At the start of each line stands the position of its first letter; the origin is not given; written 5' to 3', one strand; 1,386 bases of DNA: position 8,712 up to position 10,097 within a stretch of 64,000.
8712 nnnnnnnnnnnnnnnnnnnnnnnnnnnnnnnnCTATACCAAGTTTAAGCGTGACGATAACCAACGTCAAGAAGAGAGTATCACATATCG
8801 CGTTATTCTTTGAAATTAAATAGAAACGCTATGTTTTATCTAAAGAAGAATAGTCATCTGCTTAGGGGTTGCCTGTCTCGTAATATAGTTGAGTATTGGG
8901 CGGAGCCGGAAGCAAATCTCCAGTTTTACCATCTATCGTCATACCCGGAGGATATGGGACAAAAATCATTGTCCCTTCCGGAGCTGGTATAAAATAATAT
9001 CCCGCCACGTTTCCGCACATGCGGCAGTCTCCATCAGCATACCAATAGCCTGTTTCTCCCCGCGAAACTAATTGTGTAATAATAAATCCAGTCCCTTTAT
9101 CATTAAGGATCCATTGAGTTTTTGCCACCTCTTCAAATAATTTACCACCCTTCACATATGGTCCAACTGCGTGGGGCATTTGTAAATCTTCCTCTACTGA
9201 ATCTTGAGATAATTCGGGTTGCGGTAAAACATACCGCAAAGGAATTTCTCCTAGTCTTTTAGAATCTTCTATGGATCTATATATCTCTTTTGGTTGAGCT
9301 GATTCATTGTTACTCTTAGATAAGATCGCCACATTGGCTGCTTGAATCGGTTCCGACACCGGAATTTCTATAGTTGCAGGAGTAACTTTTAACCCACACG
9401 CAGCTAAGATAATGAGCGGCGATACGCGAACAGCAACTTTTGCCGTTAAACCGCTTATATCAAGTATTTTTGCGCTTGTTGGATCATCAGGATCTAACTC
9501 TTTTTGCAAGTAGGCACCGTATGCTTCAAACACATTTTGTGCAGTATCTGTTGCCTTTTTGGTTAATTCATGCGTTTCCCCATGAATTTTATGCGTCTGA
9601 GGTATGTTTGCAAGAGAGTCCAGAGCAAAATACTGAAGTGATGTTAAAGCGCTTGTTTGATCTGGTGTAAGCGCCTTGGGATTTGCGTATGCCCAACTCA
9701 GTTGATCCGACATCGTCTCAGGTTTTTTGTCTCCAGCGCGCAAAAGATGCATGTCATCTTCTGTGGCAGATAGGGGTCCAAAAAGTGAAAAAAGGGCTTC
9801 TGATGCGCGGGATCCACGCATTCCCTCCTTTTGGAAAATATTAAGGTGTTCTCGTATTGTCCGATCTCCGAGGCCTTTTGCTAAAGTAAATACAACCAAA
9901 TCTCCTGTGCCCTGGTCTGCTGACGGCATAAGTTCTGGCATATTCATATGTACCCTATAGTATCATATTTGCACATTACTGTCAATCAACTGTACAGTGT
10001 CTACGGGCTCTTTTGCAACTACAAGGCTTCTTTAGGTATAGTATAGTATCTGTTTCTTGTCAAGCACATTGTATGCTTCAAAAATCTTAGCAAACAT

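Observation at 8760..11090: Low-GC island of three uncharacterised proteins interrupting the pilus operon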

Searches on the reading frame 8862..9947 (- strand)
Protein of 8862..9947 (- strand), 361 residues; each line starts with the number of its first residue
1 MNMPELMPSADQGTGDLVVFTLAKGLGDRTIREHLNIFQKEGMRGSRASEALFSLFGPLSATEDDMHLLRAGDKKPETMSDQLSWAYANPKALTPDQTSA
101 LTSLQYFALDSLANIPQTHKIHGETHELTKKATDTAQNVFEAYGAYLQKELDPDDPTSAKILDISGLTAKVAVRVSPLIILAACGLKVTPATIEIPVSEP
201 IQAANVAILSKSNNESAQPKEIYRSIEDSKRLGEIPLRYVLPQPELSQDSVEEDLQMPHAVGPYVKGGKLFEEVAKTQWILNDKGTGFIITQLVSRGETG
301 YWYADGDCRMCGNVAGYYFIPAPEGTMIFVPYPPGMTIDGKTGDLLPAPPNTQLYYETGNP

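Call 5: search_protein_families(library=pfam, proteins=[window:8862-9947:-], max_evalue=0.1)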
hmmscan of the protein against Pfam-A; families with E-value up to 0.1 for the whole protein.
window:8862-9947:- (361 aa): 0 families

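Call 6: search_protein_families(library=ncbifam, proteins=[window:8862-9947:-], max_evalue=0.1)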
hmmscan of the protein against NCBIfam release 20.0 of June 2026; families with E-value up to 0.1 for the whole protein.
window:8862-9947:- (361 aa): 0 families

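Call 7: search_protein_families(library=padloc, proteins=[window:8862-9947:-], max_evalue=0.1)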
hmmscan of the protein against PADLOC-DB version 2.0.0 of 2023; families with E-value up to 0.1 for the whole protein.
window:8862-9947:- (361 aa): 0 families

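Call 8: search_protein_families(library=phrogs, proteins=[window:8862-9947:-], max_evalue=0.1)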
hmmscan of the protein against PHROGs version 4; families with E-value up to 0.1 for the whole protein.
window:8862-9947:- (361 aa): 0 families

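Call 10: find_homologous_proteins(query=window:8862-9947:-, max_evalue=0.001)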
Query window:8862-9947:- (361 aa): 3 proteins with E <= 0.001 among 3207 candidates.
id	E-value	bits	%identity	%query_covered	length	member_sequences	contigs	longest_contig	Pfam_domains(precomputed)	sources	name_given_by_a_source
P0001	3.2e-240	814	100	99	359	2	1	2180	-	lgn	-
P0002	5.5e-75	271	60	61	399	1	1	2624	-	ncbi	-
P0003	5.1e-57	212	51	55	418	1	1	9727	-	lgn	-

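Call 12: find_encoding_contigs(protein=P0003, flank=10000)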
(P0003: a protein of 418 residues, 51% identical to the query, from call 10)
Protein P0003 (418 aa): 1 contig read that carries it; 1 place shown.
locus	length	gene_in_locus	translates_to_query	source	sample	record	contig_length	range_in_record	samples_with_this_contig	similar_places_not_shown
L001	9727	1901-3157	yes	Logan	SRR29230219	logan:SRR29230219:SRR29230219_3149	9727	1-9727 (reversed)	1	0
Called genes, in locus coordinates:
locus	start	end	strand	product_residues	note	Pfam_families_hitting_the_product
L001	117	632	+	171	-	-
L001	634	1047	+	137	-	-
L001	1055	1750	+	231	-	PF07963:N_methyl (weak)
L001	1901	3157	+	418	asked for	-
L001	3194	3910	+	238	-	-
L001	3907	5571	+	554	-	-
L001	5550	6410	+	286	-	-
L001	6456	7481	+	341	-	PF11104:PilM_2, PF06723:MreB_Mbl (faint), PF14450:FtsA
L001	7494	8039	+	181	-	-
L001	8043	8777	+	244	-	PF04350:PilO (faint)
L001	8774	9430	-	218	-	PF01746:tRNA_m1G_MT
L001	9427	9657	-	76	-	PF13083:KH_KhpA-B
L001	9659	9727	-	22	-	?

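Call 13: find_encoding_contigs(protein=P0002, flank=10000)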
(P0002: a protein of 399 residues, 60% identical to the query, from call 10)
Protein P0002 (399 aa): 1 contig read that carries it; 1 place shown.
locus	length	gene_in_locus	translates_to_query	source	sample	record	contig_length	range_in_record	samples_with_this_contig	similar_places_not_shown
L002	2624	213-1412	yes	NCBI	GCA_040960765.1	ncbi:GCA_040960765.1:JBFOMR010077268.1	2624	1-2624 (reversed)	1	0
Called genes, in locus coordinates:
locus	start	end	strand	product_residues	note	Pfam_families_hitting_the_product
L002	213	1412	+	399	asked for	-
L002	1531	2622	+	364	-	?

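Call 29: find_related_loci(query=A2, collection=metagenome_contigs, flank=10000)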
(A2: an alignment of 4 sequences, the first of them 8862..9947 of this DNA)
Query A2 (361 aa) in metagenome_contigs; peptide patterns used: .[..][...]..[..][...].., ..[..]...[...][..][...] (x = any residue, [..] = any of these).
65 stretches matched a pattern, but none encodes a relative of the query by tblastn (E <= 1e-3).

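Call 44: search_protein_representatives(protein=window:8862-9947:-)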
Query: 361 residues. Proteins with E-value up to 0.001 (for the whole library): 26; up to 1e-10: 25; up to 1e-30: 7. The best 26 are listed.
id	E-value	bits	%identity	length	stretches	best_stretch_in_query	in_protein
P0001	1.0e-240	814.2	100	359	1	3-361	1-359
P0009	2.0e-64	234.4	46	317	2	4-183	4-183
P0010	1.6e-58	214.9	54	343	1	3-195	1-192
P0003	1.6e-57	211.6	52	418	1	1-202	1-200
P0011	2.5e-47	178.1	57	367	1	211-359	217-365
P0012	3.9e-36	141.3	45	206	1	9-163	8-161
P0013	9.6e-35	136.8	48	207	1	218-359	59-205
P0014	3.1e-27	112.1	42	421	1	14-200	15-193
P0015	5.2e-25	104.7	40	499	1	26-211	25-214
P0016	1.9e-23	99.6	37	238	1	12-231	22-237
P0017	5.2e-23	98.2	40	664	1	27-180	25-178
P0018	7.2e-23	97.7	34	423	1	3-197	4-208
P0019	1.0e-22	97.2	37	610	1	26-185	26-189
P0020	1.2e-21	93.7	35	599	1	2-176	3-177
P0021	1.6e-20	90.0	35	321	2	28-169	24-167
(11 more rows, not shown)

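Call 47: search_protein_families(library=pfam, alignment_id=A5, max_evalue=0.01)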
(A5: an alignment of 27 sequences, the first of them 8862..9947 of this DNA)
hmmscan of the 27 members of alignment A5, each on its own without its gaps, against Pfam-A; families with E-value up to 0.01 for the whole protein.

A. member 1, window:8862-9947:- (361 aa): 0 families

B. families by the number of members that match (of 27 scanned): 1 family
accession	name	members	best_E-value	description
PF10893.13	Phage_186_Fil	1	0.005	Bacteriophage 186, Fil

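Call 48: predict_structure(alignment_id=A4)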
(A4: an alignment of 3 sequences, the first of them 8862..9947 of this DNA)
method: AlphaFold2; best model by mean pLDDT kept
length: 361 residues; sequences in the alignment: 3
mean_pLDDT: 30.8   pTM: 0.26
mean pLDDT of the five models: 30.8, 30.7, 30.7, 30.2, 30.1
residues with pLDDT >= 90: 0; 70-90: 0; 50-70: 4; < 50: 357
segments of 3 or more residues with pLDDT < 50: 1-85, 88-90, 93-361
pLDDT, mean of each block of 10 residues (from residue 1): 22 20 26 43 42 39 35 41 48 48 45 33 31 39 42 39 29 23 23 21 19 21 24 26 24 23 22 24 27 30 27 27 28 36 35 27 26
secondary structure, 60 per line:
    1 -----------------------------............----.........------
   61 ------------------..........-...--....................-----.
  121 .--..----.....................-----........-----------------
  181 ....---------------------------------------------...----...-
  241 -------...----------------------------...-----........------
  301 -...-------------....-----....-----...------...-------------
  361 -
elements in order: H30-41 H46-54 H79-88 H95-114 H130-150 H156-163 H181-184 E237-239 E279-281 E287-289 H290-294 E302-304 E318-321 E327-330 E336-338 E345-347

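Call 50: find_encoding_contigs(protein=P0009, flank=10000, max_places=3)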
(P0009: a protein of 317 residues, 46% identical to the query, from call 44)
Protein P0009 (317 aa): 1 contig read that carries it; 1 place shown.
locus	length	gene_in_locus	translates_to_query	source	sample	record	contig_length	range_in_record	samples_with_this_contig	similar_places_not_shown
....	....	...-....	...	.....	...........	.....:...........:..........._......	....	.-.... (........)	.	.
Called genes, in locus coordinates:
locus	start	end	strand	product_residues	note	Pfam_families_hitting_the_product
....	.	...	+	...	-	?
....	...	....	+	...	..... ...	-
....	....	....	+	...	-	?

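Call 51: find_encoding_contigs(protein=P0011, flank=10000, max_places=3)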
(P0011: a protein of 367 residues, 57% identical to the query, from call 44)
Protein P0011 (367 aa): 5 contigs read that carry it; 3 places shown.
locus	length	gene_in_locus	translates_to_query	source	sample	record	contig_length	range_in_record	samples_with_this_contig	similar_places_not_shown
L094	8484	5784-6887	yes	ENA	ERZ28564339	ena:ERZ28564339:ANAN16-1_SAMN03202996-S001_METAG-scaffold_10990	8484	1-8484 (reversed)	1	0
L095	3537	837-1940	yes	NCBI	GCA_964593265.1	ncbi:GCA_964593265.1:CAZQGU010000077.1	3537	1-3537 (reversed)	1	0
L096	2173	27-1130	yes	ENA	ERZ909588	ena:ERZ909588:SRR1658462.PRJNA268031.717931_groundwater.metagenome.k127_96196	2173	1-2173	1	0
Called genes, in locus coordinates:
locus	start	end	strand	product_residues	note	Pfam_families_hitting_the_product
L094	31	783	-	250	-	PF01541:GIY-YIG, PF07963:N_methyl, PF08334:T2SSG (weak)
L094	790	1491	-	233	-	-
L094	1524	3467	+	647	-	PF00515:TPR_1 (faint), PF13428:TPR_14 (faint), PF07719:TPR_2 (faint), PF13424:TPR_12 (weak), PF13432:TPR_16 (weak), PF21033:RMD1-3 (weak), PF13414:TPR_11, PF14559:TPR_19, +4 more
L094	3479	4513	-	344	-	-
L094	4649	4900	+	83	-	PF24113:DUF7387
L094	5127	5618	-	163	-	-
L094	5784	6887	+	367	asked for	-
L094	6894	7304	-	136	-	-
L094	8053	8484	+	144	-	?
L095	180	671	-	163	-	-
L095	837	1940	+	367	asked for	-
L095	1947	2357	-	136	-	-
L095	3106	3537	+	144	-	?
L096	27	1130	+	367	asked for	-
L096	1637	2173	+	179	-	?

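Call 52: find_encoding_contigs(protein=P0014, flank=10000, max_places=3)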
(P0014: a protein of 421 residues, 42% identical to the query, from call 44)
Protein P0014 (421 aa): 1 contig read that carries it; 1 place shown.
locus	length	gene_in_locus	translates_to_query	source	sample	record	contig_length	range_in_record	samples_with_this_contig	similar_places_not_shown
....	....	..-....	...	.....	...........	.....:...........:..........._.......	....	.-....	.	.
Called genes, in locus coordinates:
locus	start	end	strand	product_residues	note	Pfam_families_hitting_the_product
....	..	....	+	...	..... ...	-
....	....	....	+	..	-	?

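Call 57: predict_structure(alignment_id=A5)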
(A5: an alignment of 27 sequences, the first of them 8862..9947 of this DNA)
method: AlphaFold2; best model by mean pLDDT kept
length: 361 residues; sequences in the alignment: 27
mean_pLDDT: 60.7   pTM: 0.48
mean pLDDT of the five models: 60.7, 59.9, 58.9, 58.5, 58.3
residues with pLDDT >= 90: 105; 70-90: 30; 50-70: 40; < 50: 186
segments of 3 or more residues with pLDDT < 50: 5-13, 160-198, 200-227, 233-272, 281-292, 294-333, 349-361
pLDDT, mean of each block of 10 residues (from residue 1): 47 63 96 98 95 95 80 91 94 92 94 93 93 98 92 64 44 40 37 39 40 37 44 38 34 33 39 51 44 43 31 31 44 48 51 35 38
secondary structure, 60 per line:
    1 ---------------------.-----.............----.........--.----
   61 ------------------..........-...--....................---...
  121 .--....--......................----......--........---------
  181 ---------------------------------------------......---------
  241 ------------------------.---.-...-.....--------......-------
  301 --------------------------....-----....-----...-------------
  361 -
elements in order: H28-40 H45-53 H79-88 H95-114 E118-121 E124-127 H130-151 H156-161 H164-171 H226-231 E275-279 E288-293 E327-330 E336-339 E345-347

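Call 62: search_solved_structures(query=A5, max_evalue=1)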
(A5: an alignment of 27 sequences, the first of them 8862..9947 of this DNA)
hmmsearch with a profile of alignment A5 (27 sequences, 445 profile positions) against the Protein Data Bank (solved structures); distinct sequences matched with E-value up to 1: 2.
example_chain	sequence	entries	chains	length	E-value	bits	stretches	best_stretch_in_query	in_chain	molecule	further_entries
6e5f_A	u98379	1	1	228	0.016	17.4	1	176-230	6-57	Lipid binding protein LpqN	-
6e5d_A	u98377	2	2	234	0.018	17.2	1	176-228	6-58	Lipid binding protein LpqN | Probable conserved lipoprotein LpqN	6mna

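Call 73: search_protein_families(library=pfam, proteins=[L001:3194-3910:+, L094:5127-5618:-], max_evalue=0.01)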
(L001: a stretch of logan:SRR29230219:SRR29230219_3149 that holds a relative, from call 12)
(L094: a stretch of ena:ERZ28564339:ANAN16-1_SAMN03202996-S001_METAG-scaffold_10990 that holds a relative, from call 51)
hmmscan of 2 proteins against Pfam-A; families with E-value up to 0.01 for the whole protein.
L001:3194-3910:+ (238 aa): 0 families

L094:5127-5618:- (163 aa): 0 families
